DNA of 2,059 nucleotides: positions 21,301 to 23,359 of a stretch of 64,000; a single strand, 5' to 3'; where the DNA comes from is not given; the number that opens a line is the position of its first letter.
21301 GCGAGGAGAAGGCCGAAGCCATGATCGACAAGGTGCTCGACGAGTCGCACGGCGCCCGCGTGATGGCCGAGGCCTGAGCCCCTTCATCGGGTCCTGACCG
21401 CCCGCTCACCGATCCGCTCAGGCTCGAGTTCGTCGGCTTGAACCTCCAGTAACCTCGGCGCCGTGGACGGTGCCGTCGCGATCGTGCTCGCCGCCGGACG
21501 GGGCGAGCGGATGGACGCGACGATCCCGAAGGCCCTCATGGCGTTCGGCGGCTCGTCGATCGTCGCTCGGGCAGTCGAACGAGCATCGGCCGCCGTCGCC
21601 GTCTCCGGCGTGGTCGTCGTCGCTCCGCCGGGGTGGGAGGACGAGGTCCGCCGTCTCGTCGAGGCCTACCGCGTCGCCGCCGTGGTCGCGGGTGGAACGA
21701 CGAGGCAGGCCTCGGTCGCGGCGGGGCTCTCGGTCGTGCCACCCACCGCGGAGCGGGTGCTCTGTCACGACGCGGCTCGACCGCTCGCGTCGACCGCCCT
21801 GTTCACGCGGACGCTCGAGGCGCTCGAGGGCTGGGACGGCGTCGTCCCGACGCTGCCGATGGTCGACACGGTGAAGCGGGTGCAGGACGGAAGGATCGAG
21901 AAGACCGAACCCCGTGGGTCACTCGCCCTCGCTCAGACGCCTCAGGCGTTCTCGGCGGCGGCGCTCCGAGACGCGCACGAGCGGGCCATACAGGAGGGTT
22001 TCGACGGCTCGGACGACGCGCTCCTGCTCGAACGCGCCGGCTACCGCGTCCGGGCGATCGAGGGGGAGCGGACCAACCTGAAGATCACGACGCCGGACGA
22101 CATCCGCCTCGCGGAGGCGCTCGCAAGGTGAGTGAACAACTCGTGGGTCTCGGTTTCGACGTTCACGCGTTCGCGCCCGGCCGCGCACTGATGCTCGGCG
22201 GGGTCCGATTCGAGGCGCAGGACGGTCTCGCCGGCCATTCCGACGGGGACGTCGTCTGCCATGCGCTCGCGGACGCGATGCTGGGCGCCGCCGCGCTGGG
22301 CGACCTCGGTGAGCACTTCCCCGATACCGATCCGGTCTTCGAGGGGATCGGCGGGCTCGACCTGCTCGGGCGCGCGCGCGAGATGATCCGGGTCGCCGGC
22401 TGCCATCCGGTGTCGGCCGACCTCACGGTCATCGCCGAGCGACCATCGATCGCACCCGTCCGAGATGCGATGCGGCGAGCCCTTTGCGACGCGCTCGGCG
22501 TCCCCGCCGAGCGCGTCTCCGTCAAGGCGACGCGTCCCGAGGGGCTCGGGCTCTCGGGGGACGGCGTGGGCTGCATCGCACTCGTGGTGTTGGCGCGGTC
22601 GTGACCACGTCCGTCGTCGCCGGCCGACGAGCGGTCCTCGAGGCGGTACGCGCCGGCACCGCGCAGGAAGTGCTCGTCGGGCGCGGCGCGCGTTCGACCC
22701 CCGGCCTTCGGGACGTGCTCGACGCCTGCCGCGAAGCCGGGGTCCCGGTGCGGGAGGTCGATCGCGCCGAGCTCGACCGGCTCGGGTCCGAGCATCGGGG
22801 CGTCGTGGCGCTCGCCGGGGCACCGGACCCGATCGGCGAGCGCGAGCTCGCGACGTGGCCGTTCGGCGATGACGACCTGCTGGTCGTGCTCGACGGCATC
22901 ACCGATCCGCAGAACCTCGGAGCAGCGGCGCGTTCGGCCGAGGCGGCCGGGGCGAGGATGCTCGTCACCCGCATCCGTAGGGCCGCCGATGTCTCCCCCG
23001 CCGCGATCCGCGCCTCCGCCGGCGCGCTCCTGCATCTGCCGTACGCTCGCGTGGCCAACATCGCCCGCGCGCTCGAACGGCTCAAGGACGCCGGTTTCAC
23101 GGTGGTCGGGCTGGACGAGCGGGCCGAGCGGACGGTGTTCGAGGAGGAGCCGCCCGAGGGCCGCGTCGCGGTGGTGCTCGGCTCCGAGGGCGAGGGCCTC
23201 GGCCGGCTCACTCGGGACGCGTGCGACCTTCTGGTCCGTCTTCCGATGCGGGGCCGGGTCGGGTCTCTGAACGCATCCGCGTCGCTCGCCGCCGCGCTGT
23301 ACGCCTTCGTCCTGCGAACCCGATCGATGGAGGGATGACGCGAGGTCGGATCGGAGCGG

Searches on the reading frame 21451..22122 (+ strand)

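Call 46: search_protein_families(library=pfam, max_evalue=0.001, proteins=[window:21451-22122:+])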
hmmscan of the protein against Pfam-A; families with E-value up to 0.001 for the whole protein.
window:21451-22122:+ (224 aa): 2 families
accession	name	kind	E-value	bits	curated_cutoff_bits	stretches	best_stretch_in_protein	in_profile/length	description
PF01128.25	IspD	-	1.8e-60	204.9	27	1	9-223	2-217/221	2-C-methyl-D-erythritol 4-phosphate cytidylyltransferase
PF12804.13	NTP_transf_3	-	4e-13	50.3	27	1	10-134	1-122/160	MobA-like NTP transferase domain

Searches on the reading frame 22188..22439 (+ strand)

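Call 46: search_protein_families(library=pfam, max_evalue=0.001, proteins=[window:22188-22439:+])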
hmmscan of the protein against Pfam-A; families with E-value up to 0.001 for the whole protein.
window:22188-22439:+ (84 aa): 1 family
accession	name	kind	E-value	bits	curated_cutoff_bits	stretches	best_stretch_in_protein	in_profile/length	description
PF02542.21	YgbB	-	6.3e-29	101.8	26.7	1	1-84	18-101/155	YgbB family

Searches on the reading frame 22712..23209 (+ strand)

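Call 46: search_protein_families(library=pfam, max_evalue=0.001, proteins=[window:22712-23209:+])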
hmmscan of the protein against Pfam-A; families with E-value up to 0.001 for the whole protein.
window:22712-23209:+ (166 aa): 2 families
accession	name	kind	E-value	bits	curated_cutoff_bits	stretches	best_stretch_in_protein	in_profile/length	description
PF00588.24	SpoU_methylase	-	8.2e-26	91.2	29.7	1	56-164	2-109/142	SpoU rRNA Methylase family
PF08032.17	SpoU_sub_bind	-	0.00025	21.7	22.8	1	2-37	35-72/76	RNA 2'-O ribose methyltransferase substrate binding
